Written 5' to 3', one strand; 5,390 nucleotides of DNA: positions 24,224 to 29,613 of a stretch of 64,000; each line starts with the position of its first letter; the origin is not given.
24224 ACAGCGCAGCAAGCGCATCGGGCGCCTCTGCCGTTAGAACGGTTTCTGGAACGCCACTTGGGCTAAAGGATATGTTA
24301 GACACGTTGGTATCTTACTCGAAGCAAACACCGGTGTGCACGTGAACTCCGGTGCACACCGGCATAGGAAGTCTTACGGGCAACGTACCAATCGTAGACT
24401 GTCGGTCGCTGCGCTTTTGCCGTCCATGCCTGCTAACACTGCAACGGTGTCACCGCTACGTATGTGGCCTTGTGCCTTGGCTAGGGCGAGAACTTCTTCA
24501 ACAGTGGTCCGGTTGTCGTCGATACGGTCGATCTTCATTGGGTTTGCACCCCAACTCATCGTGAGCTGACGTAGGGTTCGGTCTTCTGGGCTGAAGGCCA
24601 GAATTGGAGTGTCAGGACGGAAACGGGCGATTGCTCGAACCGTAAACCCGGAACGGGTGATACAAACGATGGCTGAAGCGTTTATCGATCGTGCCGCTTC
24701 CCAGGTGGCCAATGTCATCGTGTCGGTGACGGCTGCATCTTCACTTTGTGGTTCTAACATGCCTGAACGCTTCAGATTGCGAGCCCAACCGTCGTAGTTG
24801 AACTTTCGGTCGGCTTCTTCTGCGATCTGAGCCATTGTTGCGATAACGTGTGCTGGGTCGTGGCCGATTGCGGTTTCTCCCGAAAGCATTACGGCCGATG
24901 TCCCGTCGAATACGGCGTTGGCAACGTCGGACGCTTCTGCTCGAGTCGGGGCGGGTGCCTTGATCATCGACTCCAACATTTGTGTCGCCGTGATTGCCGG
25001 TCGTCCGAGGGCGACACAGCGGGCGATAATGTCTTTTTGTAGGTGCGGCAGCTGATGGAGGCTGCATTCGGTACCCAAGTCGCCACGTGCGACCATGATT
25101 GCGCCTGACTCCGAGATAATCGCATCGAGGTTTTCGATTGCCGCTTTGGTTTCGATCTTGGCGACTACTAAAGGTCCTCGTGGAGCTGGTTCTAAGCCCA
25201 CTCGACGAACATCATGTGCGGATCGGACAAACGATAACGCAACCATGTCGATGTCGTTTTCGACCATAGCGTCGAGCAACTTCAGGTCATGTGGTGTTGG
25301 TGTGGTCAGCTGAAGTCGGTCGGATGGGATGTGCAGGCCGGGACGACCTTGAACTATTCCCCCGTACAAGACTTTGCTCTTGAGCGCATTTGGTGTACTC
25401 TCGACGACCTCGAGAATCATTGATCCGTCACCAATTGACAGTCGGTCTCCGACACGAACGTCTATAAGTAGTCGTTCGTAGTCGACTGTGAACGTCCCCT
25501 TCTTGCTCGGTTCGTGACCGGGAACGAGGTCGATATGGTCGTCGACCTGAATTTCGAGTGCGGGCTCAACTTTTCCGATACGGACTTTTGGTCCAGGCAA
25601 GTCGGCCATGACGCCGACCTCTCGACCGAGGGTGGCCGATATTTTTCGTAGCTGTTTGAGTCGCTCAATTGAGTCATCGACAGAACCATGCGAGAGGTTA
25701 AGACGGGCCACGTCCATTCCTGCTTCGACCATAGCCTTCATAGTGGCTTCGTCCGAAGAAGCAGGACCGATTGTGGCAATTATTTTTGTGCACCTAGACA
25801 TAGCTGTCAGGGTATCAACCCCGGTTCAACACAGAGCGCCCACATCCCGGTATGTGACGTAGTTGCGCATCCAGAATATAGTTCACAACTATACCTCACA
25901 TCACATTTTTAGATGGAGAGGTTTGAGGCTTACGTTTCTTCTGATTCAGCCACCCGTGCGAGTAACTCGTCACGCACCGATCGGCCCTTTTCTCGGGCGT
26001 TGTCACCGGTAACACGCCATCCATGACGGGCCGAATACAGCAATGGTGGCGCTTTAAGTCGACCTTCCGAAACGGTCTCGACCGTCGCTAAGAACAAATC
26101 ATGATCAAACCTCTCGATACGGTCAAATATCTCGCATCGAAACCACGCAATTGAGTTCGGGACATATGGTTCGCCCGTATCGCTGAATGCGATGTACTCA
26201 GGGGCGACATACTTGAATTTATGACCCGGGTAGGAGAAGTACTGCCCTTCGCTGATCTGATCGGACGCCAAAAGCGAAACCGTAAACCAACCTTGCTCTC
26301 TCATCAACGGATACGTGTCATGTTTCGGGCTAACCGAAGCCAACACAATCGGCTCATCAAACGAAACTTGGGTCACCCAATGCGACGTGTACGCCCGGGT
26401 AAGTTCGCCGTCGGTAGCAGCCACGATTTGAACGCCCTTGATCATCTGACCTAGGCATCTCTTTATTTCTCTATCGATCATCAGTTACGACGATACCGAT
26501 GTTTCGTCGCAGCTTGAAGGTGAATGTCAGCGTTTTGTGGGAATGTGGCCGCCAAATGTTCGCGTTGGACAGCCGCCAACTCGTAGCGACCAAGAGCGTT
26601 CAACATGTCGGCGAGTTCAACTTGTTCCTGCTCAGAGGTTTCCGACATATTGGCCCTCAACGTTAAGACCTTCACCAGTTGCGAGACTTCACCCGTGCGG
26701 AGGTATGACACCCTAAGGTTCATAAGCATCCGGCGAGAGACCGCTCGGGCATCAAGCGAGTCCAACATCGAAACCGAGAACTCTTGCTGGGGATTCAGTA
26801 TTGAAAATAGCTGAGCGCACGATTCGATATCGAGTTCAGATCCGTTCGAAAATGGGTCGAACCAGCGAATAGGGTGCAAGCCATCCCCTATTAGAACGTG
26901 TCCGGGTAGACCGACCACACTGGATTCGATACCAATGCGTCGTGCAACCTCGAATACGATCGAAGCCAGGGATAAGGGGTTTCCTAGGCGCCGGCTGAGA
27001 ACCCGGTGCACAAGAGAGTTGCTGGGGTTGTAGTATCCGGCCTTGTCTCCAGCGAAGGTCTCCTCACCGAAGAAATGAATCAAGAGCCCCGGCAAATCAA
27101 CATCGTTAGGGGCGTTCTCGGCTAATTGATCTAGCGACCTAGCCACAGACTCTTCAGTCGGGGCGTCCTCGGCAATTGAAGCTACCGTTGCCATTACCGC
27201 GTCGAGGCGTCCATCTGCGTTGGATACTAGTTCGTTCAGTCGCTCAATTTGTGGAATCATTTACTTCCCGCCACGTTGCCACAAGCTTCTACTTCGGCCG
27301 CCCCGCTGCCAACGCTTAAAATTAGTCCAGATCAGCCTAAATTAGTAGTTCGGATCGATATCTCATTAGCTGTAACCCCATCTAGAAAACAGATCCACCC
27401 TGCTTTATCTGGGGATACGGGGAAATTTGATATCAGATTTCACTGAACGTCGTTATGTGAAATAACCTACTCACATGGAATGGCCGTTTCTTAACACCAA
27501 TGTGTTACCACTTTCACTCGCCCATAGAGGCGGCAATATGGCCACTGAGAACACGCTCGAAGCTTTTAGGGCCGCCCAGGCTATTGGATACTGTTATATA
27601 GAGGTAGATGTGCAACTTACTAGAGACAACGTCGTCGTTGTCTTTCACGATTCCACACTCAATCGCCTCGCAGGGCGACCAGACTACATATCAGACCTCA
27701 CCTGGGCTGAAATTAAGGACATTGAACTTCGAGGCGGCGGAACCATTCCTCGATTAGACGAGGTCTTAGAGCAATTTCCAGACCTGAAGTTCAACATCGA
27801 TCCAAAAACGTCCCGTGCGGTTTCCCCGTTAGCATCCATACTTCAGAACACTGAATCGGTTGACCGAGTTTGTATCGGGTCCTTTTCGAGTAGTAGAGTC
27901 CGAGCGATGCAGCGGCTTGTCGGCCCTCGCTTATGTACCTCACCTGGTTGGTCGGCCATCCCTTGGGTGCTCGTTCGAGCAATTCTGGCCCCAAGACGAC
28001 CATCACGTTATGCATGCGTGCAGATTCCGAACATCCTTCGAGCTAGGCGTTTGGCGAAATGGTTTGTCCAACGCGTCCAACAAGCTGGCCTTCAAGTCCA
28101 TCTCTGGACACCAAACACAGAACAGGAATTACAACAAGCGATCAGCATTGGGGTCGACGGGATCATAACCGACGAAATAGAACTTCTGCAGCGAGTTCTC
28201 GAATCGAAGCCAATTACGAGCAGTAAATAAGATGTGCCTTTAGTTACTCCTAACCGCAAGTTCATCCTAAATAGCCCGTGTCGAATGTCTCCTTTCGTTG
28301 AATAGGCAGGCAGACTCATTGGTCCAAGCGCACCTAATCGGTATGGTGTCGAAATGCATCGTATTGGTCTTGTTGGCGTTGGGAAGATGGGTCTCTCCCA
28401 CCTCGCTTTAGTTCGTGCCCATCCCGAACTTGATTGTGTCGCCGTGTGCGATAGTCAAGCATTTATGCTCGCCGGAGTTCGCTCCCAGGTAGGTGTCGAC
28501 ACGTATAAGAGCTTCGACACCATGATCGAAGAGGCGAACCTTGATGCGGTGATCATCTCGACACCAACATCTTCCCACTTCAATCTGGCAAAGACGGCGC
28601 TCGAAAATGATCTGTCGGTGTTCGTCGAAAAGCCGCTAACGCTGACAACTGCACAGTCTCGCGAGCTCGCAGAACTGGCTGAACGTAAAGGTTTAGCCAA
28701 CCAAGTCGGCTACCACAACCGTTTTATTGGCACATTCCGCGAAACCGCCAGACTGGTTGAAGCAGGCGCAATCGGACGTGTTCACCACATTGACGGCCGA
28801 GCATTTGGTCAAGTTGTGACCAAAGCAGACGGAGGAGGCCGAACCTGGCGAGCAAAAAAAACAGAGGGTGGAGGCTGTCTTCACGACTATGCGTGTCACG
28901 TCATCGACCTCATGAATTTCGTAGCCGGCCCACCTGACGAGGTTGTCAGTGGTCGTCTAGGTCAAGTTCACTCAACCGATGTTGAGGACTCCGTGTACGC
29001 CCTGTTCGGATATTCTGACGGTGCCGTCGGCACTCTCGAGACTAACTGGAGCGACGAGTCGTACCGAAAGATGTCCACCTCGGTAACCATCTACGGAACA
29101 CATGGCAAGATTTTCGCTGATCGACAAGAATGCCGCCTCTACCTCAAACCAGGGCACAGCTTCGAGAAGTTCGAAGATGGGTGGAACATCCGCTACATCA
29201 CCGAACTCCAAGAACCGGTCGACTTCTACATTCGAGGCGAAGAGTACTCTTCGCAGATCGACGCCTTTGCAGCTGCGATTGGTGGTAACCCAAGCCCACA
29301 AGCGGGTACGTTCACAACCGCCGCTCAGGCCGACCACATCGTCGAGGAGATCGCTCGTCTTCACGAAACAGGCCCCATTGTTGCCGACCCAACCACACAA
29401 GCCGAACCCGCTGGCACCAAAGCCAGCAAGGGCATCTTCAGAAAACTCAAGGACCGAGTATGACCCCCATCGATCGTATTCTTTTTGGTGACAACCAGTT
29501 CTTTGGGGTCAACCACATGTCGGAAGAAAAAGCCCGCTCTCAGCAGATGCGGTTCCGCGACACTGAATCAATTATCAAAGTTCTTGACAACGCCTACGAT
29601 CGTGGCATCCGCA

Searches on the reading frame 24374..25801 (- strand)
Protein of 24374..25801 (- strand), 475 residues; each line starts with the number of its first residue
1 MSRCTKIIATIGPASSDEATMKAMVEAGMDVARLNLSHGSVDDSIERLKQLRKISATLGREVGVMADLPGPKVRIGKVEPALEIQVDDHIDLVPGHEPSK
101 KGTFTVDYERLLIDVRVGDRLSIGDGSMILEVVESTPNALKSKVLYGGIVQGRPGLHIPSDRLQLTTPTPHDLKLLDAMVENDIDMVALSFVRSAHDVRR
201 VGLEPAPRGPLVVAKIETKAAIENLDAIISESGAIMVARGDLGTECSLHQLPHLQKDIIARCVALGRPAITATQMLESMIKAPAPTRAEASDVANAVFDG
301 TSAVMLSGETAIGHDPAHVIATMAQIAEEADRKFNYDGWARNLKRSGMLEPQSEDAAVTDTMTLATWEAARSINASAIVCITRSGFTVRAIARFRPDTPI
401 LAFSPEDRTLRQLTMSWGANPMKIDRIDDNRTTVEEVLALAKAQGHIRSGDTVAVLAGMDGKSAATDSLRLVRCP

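Call 26: search_protein_families(library=pfam, proteins=[window:24374-25801:-], max_evalue=0.00001)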
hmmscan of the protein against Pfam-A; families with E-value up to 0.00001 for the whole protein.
window:24374-25801:- (475 aa): 2 families
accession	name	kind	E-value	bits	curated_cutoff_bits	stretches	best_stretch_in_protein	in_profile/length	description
PF00224.27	PK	-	1.3e-89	301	30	1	3-318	2-326/328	Pyruvate kinase, barrel domain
PF02887.21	PK_C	-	1.2e-27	96.8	28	1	361-471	2-113/114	Pyruvate kinase, alpha/beta domain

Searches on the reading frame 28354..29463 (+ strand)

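Call 27: search_protein_families(library=pfam, proteins=[window:28354-29463:+], max_evalue=0.00001)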
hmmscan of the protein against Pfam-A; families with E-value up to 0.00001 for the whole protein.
window:28354-29463:+ (369 aa): 3 families
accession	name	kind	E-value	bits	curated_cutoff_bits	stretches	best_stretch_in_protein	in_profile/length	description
PF01408.29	GFO_IDH_MocA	-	3.6e-26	92.6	24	1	3-120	2-120/120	Oxidoreductase family, NAD-binding Rossmann fold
PF22725.1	GFO_IDH_MocA_C3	-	1.5e-25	90.1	27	1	128-253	1-123/124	GFO/IDH/MocA C-terminal domain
PF02894.22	GFO_IDH_MocA_C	-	1.7e-17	64.4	22.9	1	133-313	2-187/218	Oxidoreductase family, C-terminal alpha/beta domain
